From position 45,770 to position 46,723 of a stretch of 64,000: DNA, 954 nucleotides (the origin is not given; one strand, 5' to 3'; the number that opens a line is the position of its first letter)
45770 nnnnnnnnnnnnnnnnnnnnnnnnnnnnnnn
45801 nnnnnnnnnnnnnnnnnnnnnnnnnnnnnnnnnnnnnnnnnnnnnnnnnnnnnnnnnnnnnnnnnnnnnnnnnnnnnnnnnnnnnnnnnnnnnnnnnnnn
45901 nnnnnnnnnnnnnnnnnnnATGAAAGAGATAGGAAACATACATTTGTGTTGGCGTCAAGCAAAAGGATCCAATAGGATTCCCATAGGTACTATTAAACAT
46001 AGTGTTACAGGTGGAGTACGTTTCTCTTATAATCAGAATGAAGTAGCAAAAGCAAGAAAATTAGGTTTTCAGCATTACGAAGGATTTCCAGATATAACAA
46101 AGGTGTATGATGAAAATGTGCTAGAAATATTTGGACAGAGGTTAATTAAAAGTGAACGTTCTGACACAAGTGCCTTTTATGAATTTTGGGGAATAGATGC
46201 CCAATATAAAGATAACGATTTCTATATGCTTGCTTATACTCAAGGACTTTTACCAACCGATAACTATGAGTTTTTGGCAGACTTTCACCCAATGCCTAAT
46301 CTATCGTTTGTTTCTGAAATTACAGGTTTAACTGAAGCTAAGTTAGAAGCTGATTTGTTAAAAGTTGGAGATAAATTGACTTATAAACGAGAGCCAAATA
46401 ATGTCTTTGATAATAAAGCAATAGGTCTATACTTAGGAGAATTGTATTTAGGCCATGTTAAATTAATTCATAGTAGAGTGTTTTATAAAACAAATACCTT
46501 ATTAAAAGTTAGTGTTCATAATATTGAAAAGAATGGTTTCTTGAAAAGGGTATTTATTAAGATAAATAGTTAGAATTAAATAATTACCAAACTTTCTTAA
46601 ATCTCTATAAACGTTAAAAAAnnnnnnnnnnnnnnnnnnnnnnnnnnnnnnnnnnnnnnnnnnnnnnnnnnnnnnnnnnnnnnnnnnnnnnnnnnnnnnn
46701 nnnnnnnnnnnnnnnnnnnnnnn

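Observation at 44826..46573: HipA/HipT-like kinase translationally coupled (ATGA overlap) to a HIRAN-domain protein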

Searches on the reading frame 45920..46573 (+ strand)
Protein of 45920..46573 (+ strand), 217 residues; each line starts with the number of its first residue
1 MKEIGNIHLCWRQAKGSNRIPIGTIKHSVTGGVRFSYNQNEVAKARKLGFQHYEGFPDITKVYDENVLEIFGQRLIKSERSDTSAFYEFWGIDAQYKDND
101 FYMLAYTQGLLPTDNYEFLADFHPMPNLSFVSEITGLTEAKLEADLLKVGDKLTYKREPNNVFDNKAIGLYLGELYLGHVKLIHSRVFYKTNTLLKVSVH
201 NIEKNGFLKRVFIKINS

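Call 3: search_protein_families(library=pfam, proteins=[window:45920-46573:+], max_evalue=0.1)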
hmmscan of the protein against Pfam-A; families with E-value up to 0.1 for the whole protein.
window:45920-46573:+ (217 aa): 1 family
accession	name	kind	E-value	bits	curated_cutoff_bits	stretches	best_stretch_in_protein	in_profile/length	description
PF08797.16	HIRAN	-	0.0004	20.6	24.7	1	129-182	3-56/96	HIRAN domain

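Call 4: search_protein_families(library=padloc, proteins=[window:45920-46573:+], max_evalue=0.1)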
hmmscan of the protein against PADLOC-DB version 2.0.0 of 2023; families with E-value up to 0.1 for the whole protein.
window:45920-46573:+ (217 aa): 5 families
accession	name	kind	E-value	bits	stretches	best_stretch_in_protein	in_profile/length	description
PDLC04352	PDC-M03B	-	1.5e-23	81.7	1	5-206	6-216/250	-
PDLC04348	PDC-M03B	-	2.3e-23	81.2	1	1-205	1-214/248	-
PDLC04349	PDC-M03B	-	2.4e-20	71.2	1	6-205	9-216/232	-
PDLC04347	PDC-M03B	-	5.8e-19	66.6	1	5-180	5-183/245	-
PDLC04351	PDC-M03B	-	7.2e-14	49.9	1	8-172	9-176/255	-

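Call 5: search_protein_families(library=ncbifam, proteins=[window:45920-46573:+], max_evalue=0.1)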
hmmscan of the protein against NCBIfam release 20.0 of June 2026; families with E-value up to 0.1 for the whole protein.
window:45920-46573:+ (217 aa): 0 families

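Call 14: search_solved_structures(query=window:45920-46573:+, max_evalue=10, show_alignments=3)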
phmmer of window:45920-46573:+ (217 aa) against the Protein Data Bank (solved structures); distinct sequences matched with E-value up to 10: 0.

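Call 16: find_homologous_proteins(query=window:45920-46573:+)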
Query window:45920-46573:+ (217 aa): 357 proteins with E <= 0.001 among 538 candidates; the best 120 are listed.
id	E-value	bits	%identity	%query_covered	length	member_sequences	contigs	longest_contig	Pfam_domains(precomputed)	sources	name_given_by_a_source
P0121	3.1e-143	493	100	100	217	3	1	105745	-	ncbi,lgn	-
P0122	4.1e-122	424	84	100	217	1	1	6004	PF08797.17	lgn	-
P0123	2.7e-102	359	72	99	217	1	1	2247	-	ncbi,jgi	jgi:hypothetical protein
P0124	9.0e-95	335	67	99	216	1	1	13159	-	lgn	-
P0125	4.1e-94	332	67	99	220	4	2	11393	PF08797.17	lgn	-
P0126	1.6e-93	330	67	99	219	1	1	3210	-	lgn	-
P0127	4.2e-93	329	68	100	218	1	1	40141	-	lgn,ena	-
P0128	5.1e-92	326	65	100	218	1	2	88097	PF08797.17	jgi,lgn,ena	jgi:hypothetical protein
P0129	1.5e-91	324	67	100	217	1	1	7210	-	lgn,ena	-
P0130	4.3e-90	319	64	99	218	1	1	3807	-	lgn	-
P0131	6.5e-89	315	65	99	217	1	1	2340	-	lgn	-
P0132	1.7e-88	314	63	99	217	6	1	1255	-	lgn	-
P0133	1.1e-87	311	89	73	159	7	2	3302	-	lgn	-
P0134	3.9e-87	310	62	100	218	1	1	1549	PF08797.17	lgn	-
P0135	9.1e-87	308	61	99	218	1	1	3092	PF08797.17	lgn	-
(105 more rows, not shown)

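Call 22: search_solved_structures(query=A2, max_evalue=10, show_alignments=4)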
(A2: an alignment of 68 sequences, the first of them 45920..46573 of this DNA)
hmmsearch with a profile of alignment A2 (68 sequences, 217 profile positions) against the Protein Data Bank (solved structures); distinct sequences matched with E-value up to 10: 8.
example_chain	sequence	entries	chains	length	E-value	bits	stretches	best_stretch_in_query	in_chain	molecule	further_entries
6hfm_A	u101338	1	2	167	0.0031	20.7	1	122-192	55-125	Hsp70/Hsp90 co-chaperone CNS1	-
6hft_A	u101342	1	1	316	0.009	19.1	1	122-192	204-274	Hsp70/Hsp90 co-chaperone CNS1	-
2mzn_A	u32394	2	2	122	0.19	14.8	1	145-182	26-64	Helicase-like transcription factor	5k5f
5bnh_A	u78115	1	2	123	0.2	14.7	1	145-182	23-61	Helicase-like transcription factor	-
4xzf_A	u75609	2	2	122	0.21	14.7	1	145-182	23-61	Helicase-like transcription factor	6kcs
4s0n_A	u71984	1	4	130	0.22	14.6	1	145-182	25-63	Helicase-like transcription factor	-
4xzg_A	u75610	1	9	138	0.27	14.3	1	145-182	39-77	Helicase-like transcription factor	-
3k2y_A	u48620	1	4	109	0.76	12.8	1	145-184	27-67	uncharacterized protein lp_0118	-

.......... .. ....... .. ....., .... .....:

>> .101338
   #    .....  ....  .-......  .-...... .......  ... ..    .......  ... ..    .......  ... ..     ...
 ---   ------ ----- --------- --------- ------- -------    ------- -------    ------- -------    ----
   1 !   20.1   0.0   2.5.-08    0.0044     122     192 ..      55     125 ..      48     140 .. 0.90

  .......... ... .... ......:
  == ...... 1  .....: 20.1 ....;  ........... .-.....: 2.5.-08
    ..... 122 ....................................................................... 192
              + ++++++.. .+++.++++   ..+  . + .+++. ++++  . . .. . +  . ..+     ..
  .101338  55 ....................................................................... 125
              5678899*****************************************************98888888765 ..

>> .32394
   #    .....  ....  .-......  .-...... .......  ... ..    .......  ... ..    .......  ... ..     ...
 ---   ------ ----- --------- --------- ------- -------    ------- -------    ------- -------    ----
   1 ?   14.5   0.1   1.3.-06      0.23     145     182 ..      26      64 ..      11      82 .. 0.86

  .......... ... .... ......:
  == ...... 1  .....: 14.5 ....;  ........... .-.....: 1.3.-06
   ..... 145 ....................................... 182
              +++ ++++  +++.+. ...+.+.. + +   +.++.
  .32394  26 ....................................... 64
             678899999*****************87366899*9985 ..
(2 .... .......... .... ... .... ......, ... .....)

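Call 31: predict_structure(alignment_id=A2)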
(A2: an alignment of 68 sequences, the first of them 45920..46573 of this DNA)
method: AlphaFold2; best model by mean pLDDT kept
length: 217 residues; sequences in the alignment: 68
mean_pLDDT: 91.3   pTM: 0.86
mean pLDDT of the five models: 91.3, 90.5, 89.3, 89.0, 82.3
residues with pLDDT >= 90: 163; 70-90: 42; 50-70: 11; < 50: 1
segments of 3 or more residues with pLDDT < 50: none
pLDDT, mean of each block of 10 residues (from residue 1): 90 87 92 95 97 95 95 72 83 90 87 77 94 92 95 98 96 96 96 96 92 96
secondary structure, 60 per line:
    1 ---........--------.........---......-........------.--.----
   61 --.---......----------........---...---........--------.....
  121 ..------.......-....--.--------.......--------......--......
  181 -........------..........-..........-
elements in order: E4-11 E20-28 E32-37 H39-46 H67-72 H83-90 H100-107 E116-122 E129-135 H137-140 E152-158 E167-172 E175-180 H182-189 E196-205 E207-216

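Call 34: fold_search(model_id=the predicted structure, library=pdb)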
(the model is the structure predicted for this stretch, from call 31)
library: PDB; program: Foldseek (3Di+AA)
matches with E <= 10: 142; with E <= 0.001: 10
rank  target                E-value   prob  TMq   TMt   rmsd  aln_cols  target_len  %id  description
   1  4xzg_C                1.4e-04  1.00  0.32  0.54   3.3        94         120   18  Crystal structure of HIRAN domain of human HLTF (released 2015-04-15)
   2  4xzg_A                1.6e-04  1.00  0.32  0.54   3.4        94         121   18  Crystal structure of HIRAN domain of human HLTF (released 2015-04-15)
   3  4s0n_C                2.1e-04  1.00  0.33  0.54   4.2       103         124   16  Crystal Structure of HLTF HIRAN Domain bound to DNA (released 2015-05-27)
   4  5bnh_A                2.6e-04  1.00  0.32  0.52   4.3       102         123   17  Crystal structure of the HLTF HIRAN domain with a ssDNA fragment (released 2016-05-25)
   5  4s0n_B                3.0e-04  1.00  0.33  0.55   2.9        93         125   18  Crystal Structure of HLTF HIRAN Domain bound to DNA (released 2015-05-27)
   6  4xzg_G                3.7e-04  1.00  0.33  0.53   4.2       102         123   17  Crystal structure of HIRAN domain of human HLTF (released 2015-04-15)
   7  4s0n_D                3.9e-04  1.00  0.33  0.53   4.3       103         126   16  Crystal Structure of HLTF HIRAN Domain bound to DNA (released 2015-05-27)
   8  4xzf_A                4.2e-04  1.00  0.32  0.53   4.3       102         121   18  Crystal structure of HIRAN domain of human HLTF in complex with DNA (released 2015-04-15)
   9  4xzg_F                4.9e-04  1.00  0.33  0.56   3.9       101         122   17  Crystal structure of HIRAN domain of human HLTF (released 2015-04-15)
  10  4xzg_H                6.6e-04  1.00  0.33  0.56   2.9        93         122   18  Crystal structure of HIRAN domain of human HLTF (released 2015-04-15)
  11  6kcs_A                1.0e-03  1.00  0.32  0.56   3.4        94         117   18  Crystal structure of HIRAN domain of HLTF in complex with duplex DNA (released 2020-06-10)
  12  4s0n_A                1.4e-03  1.00  0.33  0.55   3.1        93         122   18  Crystal Structure of HLTF HIRAN Domain bound to DNA (released 2015-05-27)
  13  3k2y_B                1.8e-03  1.00  0.32  0.61   4.1       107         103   16  Crystal structure of protein lp_0118 from Lactobacillus plantarum,northeast structural genomics consortium target LpR9 (released 2009-11-17)
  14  3k2y_D                2.3e-03  1.00  0.32  0.63   3.4       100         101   18  Crystal structure of protein lp_0118 from Lactobacillus plantarum,northeast structural genomics consortium target LpR9 (released 2009-11-17)
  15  3k2y_A                2.3e-03  1.00  0.33  0.61   4.3       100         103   17  Crystal structure of protein lp_0118 from Lactobacillus plantarum,northeast structural genomics consortium target LpR9 (released 2009-11-17)
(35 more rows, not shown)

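Call 36: search_protein_families(library=pfam, alignment_id=A2, max_evalue=10)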
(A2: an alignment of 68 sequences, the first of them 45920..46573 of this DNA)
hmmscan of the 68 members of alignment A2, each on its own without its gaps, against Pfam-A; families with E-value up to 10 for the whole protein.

A. member 1, window:45920-46573:+ (217 aa): 1 family
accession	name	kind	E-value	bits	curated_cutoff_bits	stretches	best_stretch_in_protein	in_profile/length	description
PF08797.16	HIRAN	-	0.0004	20.6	24.7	1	129-182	3-56/96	HIRAN domain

B. families by the number of members that match (of 68 scanned): 14 families
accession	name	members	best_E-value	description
PF08797.16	HIRAN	66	7.9e-09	HIRAN domain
PF09643.15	YopX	5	0.00053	YopX protein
PF01670.23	Glyco_hydro_12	4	0.021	Glycosyl hydrolase family 12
PF09058.15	L27_1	4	0.065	L27_1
PF08874.15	DUF1835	3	0.05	Domain of unknown function (DUF1835)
PF04607.23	RelA_SpoT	2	0.00096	Region found in RelA / SpoT proteins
PF17126.11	RsmF_methylt_CI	2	0.14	RsmF rRNA methyltransferase first C-terminal domain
PF11553.14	DUF3231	1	0.039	Protein of unknown function (DUF3231)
PF24880.1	DUF7738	1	0.041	Domain of unknown function (DUF7738)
PF07759.17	DUF1615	1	0.056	Protein of unknown function (DUF1615)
PF11588.13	DUF3243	1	0.1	Protein of unknown function (DUF3243)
PF08529.16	NusA_N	1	0.13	NusA N-terminal domain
PF07206.16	Baculo_LEF-10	1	0.24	Baculovirus late expression factor 10 (LEF-10)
PF05946.17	TcpA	1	0.28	Toxin-coregulated pilus subunit TcpA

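Call 48: search_protein_representatives(alignment_id=A2)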
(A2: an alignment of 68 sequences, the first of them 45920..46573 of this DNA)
Query: 68 sequences, 217 profile positions. Proteins with E-value up to 0.001 (for the whole library): 746; up to 1e-10: 349; up to 1e-30: 77. The best 150 are listed.
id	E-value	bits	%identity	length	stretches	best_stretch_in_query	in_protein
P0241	1.1e-101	355.5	-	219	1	1-216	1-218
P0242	2.2e-87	308.9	-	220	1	1-216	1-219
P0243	9.2e-79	280.6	-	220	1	1-216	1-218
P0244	1.2e-78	280.3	-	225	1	1-163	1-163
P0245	7.3e-74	264.6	-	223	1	4-216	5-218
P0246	3.8e-73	262.3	-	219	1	2-216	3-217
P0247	1.9e-71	256.7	-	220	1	3-216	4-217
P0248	4.6e-70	252.2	-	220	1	1-216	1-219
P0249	3.8e-69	249.2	-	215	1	1-216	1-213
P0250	2.3e-68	246.7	-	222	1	1-215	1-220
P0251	1.0e-67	244.5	-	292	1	52-216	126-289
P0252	1.3e-67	244.2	-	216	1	1-216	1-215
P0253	1.6e-67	243.9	-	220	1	2-216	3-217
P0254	6.8e-67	241.9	-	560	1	4-216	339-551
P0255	8.9e-65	234.9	-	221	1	2-216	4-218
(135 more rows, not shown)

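Call 60: search_dna_similar(query=window:45920-46573:+, collection=plasmids, mode=protein, max_evalue=0.001, max_rows=20)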
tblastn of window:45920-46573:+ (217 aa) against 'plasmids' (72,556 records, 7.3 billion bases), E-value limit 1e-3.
Records with a match: 1; places in all: 1; records where one place covers at least 80% of the query: 0.
Best place of each record, by identity: <60% 1.
By first word of the organism name: Oscillatoria 1.
By predicted mobility (MOB-suite, as given by PLSDB): conjugative 1.
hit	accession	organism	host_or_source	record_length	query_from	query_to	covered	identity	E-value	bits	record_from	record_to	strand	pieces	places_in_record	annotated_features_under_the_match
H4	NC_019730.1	Oscillatoria nigro-viridis PCC 7112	-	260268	1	170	78%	29.4%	1e-7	59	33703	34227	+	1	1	HIRAN domain-containing protein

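Call 61: get_annotated_region(hit=H4, flank=4000)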
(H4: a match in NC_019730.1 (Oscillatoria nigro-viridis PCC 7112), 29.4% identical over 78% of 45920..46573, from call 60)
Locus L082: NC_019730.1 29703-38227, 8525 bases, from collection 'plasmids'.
description: Oscillatoria nigro-viridis PCC 7112 plasmid pOSC7112.02, complete sequence
organism: Oscillatoria nigro-viridis PCC 7112 (NCBI taxid 179408)
taxonomy: Bacteria; Cyanobacteriota; Cyanophyceae; Oscillatoriales; Oscillatoriaceae; Oscillatoria; Oscillatoria nigro-viridis; Oscillatoria nigro-viridis PCC 7112
host: -; source: -; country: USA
typing (MOB-suite, as given by PLSDB): conjugative; replicon rep_cluster_309; relaxase MOBP; mating-pair formation MPF_T
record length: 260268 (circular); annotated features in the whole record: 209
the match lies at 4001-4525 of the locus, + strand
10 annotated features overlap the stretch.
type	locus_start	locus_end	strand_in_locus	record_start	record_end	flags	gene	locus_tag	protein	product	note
CDS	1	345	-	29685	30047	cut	-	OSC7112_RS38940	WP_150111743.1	hypothetical protein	-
CDS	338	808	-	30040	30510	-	-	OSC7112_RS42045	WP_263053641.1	hypothetical protein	-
CDS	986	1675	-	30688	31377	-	-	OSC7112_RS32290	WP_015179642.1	hypothetical protein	-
CDS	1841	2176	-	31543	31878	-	-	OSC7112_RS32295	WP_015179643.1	XisI protein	-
CDS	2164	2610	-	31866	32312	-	-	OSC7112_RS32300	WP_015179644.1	XisH family protein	-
CDS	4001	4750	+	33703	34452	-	-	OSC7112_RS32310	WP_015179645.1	HIRAN domain-containing protein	-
CDS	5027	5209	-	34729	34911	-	-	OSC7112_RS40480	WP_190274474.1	hypothetical protein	-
CDS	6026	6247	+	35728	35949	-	-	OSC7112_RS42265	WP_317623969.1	hypothetical protein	-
CDS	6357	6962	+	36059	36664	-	-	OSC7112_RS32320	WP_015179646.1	Uma2 family endonuclease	-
CDS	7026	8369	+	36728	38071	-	-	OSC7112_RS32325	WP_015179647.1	helix-turn-helix transcriptional regulator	-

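Call 67: search_protein_families(library=pfam, proteins=[P0254], max_evalue=0.01)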
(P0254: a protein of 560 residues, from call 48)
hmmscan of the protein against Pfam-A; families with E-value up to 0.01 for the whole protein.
P0254 (560 aa): 2 families
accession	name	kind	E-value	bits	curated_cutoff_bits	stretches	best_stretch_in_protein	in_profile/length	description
PF07804.18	HipA_C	-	1.9e-07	31.4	30.5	1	18-213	4-162/213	HipA-like C-terminal domain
PF08797.16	HIRAN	-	3.3e-07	30.5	24.7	1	464-532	4-73/96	HIRAN domain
